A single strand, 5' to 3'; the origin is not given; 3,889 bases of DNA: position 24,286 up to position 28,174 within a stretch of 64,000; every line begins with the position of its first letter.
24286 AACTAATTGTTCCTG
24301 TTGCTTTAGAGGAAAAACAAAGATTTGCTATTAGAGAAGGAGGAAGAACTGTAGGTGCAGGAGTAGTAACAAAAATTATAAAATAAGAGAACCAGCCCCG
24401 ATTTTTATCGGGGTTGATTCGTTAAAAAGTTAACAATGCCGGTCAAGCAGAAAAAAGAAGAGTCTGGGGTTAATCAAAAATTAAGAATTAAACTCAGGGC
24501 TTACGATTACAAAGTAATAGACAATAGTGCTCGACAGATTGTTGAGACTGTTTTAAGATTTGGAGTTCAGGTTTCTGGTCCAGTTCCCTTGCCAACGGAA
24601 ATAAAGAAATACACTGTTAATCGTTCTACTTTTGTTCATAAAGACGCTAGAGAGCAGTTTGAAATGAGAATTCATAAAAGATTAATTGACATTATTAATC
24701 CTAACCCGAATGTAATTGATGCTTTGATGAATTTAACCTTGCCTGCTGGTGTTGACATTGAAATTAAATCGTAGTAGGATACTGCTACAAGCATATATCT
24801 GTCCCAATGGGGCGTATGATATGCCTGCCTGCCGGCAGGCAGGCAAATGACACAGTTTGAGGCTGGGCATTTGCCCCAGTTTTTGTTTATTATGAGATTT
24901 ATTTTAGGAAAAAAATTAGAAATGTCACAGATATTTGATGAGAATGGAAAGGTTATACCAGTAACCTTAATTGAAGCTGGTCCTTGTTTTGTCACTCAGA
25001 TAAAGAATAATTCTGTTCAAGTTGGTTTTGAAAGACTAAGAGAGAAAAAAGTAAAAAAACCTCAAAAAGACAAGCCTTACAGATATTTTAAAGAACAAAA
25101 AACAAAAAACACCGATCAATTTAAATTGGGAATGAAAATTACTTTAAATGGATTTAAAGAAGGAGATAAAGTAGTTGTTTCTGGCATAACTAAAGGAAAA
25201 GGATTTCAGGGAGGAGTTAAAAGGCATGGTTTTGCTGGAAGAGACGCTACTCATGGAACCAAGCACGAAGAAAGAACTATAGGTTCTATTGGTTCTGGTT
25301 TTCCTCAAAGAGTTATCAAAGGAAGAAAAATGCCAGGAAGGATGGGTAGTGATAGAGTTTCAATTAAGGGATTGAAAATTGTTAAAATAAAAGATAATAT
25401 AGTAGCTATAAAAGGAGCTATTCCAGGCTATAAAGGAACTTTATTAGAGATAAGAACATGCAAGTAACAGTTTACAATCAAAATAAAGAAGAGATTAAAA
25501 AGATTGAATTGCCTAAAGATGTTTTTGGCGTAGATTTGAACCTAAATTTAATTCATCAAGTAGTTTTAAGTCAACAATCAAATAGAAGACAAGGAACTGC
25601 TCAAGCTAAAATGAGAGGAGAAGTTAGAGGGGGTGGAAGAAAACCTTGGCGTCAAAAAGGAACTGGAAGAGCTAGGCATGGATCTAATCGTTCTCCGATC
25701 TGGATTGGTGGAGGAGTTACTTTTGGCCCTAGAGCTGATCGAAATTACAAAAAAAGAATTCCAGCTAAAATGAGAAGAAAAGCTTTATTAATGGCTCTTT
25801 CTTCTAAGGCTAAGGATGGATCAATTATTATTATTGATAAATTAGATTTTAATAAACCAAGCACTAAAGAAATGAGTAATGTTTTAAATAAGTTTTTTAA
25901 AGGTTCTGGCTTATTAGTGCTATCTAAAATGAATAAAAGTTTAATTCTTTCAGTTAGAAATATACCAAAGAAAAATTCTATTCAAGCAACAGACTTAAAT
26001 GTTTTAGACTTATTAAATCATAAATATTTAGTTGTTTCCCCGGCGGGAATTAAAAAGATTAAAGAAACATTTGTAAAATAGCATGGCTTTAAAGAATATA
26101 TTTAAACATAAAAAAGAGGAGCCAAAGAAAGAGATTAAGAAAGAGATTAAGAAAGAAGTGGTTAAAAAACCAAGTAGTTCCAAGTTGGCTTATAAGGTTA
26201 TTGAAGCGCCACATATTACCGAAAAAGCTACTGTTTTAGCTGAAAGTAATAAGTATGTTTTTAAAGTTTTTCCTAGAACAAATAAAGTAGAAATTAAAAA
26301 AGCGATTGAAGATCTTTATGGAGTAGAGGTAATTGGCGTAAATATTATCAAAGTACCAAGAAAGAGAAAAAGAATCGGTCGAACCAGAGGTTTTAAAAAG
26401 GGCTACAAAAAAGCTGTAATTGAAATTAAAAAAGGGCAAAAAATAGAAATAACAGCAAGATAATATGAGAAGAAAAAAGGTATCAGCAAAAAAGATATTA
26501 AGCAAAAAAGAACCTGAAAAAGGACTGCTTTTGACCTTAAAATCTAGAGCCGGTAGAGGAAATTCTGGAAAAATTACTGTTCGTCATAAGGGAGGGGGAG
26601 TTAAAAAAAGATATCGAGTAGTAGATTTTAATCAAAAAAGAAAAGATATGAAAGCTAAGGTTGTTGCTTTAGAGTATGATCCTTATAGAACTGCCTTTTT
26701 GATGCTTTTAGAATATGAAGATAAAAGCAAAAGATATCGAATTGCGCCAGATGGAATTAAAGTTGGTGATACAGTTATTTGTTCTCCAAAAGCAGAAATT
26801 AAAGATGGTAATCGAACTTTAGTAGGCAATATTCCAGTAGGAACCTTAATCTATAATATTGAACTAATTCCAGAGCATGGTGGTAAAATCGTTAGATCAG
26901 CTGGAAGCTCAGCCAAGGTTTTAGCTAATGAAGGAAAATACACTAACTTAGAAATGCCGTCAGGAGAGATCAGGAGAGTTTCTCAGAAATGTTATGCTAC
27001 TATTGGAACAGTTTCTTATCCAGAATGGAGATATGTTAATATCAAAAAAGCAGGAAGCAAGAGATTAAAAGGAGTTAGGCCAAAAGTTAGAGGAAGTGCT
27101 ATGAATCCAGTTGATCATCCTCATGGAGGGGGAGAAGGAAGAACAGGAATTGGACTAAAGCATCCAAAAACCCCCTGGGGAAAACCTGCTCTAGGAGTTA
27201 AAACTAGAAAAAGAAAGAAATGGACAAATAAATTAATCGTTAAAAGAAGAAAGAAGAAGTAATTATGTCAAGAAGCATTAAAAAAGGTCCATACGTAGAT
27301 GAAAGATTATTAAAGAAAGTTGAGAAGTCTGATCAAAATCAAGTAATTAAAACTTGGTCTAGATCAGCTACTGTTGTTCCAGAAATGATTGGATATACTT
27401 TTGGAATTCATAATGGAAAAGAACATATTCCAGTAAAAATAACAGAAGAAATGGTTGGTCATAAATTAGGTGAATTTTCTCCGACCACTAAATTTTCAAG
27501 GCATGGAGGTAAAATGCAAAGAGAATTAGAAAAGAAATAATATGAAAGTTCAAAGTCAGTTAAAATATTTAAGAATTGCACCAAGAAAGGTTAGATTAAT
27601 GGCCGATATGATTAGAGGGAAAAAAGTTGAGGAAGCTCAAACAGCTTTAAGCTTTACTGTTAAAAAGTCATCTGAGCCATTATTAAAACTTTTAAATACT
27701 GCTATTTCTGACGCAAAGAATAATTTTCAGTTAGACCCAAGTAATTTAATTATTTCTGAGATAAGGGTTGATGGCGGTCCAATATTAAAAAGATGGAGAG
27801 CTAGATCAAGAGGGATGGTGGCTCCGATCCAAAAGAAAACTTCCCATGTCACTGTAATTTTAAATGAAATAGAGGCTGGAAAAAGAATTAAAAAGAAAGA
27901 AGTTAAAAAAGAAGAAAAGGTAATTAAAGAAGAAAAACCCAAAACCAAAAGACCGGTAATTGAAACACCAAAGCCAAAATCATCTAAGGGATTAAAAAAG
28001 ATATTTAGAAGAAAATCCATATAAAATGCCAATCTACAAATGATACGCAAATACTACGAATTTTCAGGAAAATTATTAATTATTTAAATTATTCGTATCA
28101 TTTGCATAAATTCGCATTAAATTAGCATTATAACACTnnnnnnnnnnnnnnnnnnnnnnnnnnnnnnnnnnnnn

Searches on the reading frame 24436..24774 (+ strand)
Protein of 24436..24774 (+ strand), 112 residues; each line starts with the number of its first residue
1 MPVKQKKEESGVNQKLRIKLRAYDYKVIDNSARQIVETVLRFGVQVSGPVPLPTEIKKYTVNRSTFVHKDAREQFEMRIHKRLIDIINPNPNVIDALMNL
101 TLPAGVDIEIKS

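Call 14: search_protein_families(library=pfam, proteins=[window:24436-24774:+])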
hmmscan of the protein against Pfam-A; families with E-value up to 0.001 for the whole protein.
window:24436-24774:+ (112 aa): 1 family
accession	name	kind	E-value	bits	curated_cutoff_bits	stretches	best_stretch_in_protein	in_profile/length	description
PF00338.27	Ribosomal_S10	-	1.6e-36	125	21.2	1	17-111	1-98/98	Ribosomal protein S10p/S20e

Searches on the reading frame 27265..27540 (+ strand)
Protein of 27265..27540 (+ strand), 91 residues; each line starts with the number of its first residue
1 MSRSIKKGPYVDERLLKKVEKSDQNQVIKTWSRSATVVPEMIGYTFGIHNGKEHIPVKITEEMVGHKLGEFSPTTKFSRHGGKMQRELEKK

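Call 14: search_protein_families(library=pfam, proteins=[window:27265-27540:+])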
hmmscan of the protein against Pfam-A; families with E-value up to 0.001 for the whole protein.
window:27265-27540:+ (91 aa): 1 family
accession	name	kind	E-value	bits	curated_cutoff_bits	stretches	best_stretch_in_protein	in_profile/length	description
PF00203.26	Ribosomal_S19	-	1.9e-36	124.2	27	1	3-80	1-81/81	Ribosomal protein S19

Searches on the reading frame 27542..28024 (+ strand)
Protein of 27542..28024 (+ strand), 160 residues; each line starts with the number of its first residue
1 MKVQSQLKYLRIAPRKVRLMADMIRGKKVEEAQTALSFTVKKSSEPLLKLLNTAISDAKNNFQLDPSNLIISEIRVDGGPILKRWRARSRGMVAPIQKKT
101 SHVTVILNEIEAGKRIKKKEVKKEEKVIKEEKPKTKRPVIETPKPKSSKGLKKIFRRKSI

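Call 14: search_protein_families(library=pfam, proteins=[window:27542-28024:+])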
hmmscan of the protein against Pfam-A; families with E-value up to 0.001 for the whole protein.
window:27542-28024:+ (160 aa): 1 family
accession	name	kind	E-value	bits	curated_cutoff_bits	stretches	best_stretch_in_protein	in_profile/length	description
PF00237.24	Ribosomal_L22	-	1.2e-34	119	28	1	6-107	2-103/104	Ribosomal protein L22p/L17e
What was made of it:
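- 27542..28024 (+): rplV (L22), the gene upstream of copy A. call 14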
